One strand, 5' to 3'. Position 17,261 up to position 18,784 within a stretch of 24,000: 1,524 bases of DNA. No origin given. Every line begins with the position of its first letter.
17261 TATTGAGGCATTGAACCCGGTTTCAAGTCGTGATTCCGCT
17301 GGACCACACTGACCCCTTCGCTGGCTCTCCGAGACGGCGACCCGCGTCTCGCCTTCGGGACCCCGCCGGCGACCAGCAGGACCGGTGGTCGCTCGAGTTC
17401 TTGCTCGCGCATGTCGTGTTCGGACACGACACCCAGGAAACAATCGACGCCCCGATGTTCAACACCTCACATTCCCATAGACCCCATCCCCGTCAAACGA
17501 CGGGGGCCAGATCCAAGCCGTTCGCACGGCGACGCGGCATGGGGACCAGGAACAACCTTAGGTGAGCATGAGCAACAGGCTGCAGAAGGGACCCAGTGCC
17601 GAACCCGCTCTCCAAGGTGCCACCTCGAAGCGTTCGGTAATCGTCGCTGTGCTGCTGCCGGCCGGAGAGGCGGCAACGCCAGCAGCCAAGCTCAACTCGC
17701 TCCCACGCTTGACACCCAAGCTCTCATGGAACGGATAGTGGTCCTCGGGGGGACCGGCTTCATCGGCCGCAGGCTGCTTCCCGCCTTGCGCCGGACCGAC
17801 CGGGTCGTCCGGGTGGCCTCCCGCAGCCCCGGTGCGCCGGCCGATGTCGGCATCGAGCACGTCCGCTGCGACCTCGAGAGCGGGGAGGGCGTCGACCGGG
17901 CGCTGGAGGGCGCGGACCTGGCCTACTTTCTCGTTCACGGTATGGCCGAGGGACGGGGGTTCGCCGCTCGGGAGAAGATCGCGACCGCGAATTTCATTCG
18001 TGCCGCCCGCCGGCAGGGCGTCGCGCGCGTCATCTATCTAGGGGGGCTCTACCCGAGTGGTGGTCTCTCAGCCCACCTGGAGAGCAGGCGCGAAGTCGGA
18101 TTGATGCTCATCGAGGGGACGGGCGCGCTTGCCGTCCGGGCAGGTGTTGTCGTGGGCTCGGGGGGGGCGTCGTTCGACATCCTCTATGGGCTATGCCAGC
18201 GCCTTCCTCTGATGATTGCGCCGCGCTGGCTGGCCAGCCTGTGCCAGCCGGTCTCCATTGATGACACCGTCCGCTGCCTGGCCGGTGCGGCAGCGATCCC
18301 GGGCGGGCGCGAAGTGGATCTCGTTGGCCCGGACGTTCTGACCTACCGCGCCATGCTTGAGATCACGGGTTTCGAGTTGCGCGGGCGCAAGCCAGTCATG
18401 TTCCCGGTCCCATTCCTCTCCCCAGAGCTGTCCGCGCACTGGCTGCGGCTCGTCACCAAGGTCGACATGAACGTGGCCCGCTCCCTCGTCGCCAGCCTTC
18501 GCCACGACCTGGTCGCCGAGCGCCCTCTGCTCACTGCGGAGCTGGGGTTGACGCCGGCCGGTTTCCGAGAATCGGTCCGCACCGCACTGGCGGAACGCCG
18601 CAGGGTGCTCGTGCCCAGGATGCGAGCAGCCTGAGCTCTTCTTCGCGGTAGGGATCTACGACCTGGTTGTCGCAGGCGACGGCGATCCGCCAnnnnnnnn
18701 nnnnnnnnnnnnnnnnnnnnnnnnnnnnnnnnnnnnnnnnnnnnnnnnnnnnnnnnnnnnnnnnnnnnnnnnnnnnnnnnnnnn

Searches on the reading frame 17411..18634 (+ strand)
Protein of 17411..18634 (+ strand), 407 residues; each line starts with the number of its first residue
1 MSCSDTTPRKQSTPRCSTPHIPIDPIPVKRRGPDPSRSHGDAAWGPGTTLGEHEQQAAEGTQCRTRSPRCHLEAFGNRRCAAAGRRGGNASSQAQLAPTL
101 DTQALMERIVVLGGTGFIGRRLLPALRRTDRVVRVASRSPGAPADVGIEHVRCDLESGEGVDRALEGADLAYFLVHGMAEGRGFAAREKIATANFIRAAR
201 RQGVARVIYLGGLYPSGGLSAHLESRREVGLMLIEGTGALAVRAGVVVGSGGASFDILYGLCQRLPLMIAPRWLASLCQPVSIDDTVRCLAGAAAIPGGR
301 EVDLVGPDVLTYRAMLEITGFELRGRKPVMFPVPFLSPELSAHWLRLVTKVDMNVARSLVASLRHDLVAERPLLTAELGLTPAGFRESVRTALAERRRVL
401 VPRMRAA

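Call 11: search_protein_families(library=pfam, proteins=[window:17411-18634:+], max_evalue=0.001)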
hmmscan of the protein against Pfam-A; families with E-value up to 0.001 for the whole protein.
window:17411-18634:+ (407 aa): 4 families
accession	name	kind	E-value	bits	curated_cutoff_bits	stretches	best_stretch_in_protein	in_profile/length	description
PF13460.12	NAD_binding_10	-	2.7e-10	40.9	27.2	1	113-212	1-98/184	NAD(P)H-binding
PF01370.27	Epimerase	-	4.5e-08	33.2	20.9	1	109-212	1-115/240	NAD dependent epimerase/dehydratase family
PF05368.20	NmrA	-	6.1e-07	29.8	27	1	107-209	3-104/298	NmrA-like family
PF01073.25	3Beta_HSD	-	5.4e-06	26.1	22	1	110-210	1-114/280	3-beta hydroxysteroid dehydrogenase/isomerase family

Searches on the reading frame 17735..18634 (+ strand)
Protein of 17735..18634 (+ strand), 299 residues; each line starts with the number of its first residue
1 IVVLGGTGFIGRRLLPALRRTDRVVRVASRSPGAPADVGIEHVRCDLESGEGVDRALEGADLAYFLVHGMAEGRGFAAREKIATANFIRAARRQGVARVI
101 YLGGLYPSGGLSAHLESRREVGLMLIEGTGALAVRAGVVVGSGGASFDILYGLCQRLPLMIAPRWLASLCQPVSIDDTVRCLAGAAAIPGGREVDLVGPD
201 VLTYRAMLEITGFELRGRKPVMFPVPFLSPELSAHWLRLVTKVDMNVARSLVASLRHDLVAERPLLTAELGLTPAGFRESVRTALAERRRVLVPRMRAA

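Call 36: search_protein_families(library=ncbifam, proteins=[window:17735-18634:+], max_evalue=0.001)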
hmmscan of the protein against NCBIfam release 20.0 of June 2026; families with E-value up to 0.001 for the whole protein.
window:17735-18634:+ (299 aa): 5 families
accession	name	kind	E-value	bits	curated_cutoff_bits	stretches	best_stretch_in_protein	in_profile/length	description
NF042422.1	oxyalk_red_OleD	equivalog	7.5e-07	28.8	580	1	1-102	3-108/329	2-alkyl-3-oxoalkanoate reductase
TIGR03466.1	HpnA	hypoth_equivalog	1.2e-06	27.6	367.65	1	2-102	4-111/327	hopanoid-associated sugar epimerase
NF058621.1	DiazavRedAvaA7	equivalog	4.3e-05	23.3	400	1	1-100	3-110/304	3-diazoavenalumate denitrifying reductase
TIGR01777.1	yfcH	hypoth_equivalog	8.2e-05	22.3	207.35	1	1-36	1-36/292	TIGR01777 family oxidoreductase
NF042423.1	oxyalk_red_Shew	equivalog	0.00048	19.3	580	1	2-102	12-116/331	2-alkyl-3-oxoalkanoate reductase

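Call 38: search_solved_structures(query=window:17735-18634:+, max_evalue=0.01)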
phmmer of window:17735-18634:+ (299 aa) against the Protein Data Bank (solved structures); distinct sequences matched with E-value up to 0.01: 4.
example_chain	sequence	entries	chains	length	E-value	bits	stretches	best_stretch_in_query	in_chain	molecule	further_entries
9g83_P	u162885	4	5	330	3.8e-09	39.9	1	2-219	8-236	NAD-dependent epimerase/dehydratase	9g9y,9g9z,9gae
3rfx_A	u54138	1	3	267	0.0017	21.3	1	2-104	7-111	Uronate dehydrogenase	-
3rft_A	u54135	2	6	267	0.0017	21.3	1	2-104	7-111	Uronate dehydrogenase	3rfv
4jgb_A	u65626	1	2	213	0.0051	19.8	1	2-105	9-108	Putative exported protein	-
